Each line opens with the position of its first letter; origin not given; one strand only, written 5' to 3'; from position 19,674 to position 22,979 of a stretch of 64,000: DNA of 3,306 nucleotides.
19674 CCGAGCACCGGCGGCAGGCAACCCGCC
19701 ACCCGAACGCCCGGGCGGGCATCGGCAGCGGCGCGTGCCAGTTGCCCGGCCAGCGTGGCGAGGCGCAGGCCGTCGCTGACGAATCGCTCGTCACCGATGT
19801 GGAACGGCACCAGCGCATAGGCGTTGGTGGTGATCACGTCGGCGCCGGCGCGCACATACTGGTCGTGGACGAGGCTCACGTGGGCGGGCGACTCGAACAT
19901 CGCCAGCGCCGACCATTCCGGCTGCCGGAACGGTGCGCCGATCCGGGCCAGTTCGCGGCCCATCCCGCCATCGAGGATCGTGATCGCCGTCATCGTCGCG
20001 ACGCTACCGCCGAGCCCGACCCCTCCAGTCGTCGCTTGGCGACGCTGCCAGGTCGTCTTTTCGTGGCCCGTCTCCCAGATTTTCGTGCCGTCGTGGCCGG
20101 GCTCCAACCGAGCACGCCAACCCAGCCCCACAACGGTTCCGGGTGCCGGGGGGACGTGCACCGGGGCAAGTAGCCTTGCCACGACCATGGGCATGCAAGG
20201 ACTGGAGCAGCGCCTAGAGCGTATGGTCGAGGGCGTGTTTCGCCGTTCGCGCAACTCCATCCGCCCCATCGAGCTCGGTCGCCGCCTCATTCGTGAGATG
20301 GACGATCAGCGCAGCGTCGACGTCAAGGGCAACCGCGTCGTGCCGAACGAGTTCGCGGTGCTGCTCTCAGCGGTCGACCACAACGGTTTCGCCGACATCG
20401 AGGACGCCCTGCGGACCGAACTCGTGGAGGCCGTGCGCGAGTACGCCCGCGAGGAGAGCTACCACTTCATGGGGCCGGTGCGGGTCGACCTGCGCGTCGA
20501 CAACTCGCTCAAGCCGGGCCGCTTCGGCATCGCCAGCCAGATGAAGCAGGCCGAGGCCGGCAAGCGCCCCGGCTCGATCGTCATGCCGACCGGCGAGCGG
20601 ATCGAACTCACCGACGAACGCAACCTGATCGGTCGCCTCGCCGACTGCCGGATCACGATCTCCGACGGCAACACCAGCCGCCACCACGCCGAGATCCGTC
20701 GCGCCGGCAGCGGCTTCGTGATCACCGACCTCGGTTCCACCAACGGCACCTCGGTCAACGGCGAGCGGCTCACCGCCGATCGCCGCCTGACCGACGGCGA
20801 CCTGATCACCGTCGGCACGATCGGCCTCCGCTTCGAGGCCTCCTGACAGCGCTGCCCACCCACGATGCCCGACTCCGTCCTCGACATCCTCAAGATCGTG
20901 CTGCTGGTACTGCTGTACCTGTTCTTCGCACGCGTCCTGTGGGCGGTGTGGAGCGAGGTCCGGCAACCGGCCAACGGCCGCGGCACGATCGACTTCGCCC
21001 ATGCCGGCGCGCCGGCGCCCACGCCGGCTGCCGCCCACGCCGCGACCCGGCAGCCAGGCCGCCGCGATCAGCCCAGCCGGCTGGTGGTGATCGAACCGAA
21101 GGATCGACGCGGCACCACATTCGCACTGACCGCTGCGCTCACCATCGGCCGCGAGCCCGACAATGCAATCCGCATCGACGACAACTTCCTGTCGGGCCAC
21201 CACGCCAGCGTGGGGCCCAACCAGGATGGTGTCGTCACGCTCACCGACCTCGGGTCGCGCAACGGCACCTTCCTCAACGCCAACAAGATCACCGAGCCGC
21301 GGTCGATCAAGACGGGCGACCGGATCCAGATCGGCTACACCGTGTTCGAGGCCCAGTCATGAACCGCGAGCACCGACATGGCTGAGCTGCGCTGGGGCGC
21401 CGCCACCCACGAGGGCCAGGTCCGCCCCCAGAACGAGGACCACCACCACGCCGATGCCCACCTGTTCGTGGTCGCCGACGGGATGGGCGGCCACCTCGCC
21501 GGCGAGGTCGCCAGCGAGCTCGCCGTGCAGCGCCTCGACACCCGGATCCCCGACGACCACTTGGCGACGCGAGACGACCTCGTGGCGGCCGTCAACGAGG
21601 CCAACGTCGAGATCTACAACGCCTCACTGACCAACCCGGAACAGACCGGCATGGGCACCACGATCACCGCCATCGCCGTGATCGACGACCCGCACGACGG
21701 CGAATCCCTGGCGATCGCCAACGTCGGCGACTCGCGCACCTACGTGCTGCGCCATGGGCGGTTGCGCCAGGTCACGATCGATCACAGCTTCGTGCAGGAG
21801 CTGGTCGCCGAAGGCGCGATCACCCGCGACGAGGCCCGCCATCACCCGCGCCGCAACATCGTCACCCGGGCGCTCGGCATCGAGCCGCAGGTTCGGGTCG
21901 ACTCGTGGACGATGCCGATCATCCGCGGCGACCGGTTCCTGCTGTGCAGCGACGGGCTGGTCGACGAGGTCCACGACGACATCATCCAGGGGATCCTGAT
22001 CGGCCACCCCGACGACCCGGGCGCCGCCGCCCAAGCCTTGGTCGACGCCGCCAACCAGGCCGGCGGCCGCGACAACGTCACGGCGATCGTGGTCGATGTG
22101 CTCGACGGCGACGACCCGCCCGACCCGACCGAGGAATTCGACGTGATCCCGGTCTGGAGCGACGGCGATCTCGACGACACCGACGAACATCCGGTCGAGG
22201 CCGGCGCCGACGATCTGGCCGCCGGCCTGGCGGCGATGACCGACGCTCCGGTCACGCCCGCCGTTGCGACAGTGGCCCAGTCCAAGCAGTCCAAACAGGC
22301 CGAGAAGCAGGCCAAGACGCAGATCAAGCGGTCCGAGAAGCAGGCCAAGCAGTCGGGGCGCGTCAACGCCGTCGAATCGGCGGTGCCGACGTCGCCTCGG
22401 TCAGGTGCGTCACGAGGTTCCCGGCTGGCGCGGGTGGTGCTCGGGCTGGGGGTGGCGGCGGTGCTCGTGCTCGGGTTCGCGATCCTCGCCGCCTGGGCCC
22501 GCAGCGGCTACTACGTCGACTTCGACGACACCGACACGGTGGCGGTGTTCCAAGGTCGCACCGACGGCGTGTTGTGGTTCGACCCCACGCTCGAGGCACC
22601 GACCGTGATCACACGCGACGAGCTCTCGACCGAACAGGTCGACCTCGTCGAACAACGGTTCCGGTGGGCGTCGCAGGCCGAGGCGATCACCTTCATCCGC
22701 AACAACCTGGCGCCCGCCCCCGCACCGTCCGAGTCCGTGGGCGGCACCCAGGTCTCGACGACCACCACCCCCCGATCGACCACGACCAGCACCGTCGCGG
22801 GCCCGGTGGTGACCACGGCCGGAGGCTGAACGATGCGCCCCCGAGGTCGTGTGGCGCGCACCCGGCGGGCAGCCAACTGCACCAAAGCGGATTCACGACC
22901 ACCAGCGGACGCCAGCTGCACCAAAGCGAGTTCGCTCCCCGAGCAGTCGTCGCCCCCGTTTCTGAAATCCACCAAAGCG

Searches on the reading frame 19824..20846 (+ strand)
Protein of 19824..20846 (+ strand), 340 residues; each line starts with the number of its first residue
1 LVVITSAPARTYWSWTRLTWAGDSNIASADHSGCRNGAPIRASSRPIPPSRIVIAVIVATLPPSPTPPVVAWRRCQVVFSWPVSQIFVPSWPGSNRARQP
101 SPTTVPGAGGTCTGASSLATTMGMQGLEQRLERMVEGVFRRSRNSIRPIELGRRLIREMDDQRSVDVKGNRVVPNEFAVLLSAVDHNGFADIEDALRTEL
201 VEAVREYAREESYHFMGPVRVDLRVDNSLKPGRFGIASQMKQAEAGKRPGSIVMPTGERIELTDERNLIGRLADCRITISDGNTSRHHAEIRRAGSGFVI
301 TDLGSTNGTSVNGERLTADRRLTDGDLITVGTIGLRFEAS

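Call 73: search_protein_families(library=pfam, proteins=[window:19824-20846:+], max_evalue=0.001)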
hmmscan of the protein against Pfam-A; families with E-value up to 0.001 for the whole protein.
window:19824-20846:+ (340 aa): 3 families
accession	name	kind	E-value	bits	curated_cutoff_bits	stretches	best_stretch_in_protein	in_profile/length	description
PF12401.13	FhaA_N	-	6.4e-30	104.4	25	1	125-236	2-114/115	FhaA, N-terminal domain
PF00498.31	FHA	-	1.2e-19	70.9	20.7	1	268-331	2-67/67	FHA domain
PF16697.10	Yop-YscD_cpl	-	3.4e-14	53.3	33.2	1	257-338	9-91/94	Inner membrane component of T3SS, cytoplasmic domain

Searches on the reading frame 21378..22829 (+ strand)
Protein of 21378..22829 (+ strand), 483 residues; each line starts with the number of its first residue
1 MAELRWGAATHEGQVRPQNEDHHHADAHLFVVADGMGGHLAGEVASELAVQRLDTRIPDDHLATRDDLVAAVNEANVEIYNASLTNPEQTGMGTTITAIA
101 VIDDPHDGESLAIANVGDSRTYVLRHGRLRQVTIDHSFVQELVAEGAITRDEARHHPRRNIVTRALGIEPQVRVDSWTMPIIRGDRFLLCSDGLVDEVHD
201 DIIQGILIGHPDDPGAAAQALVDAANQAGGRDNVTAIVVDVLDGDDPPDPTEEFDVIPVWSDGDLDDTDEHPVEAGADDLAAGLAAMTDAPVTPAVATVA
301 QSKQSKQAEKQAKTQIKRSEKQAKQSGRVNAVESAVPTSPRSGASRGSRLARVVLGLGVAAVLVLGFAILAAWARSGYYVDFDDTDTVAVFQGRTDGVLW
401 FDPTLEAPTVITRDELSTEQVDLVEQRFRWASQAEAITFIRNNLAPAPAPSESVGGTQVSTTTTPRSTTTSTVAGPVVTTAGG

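Call 73: search_protein_families(library=pfam, proteins=[window:21378-22829:+], max_evalue=0.001)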
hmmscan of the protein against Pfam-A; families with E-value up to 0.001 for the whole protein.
window:21378-22829:+ (483 aa): 3 families
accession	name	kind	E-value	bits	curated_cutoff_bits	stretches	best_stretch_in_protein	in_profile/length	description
PF13672.11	PP2C_2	-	5.3e-11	42.9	24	1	19-199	12-179/209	Protein phosphatase 2C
PF00481.26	PP2C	-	1.3e-10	41.8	20.3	1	19-137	26-141/255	Protein phosphatase 2C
PF07228.17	SpoIIE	-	4.7e-06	27.1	25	1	29-241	6-191/192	Stage II sporulation protein E (SpoIIE)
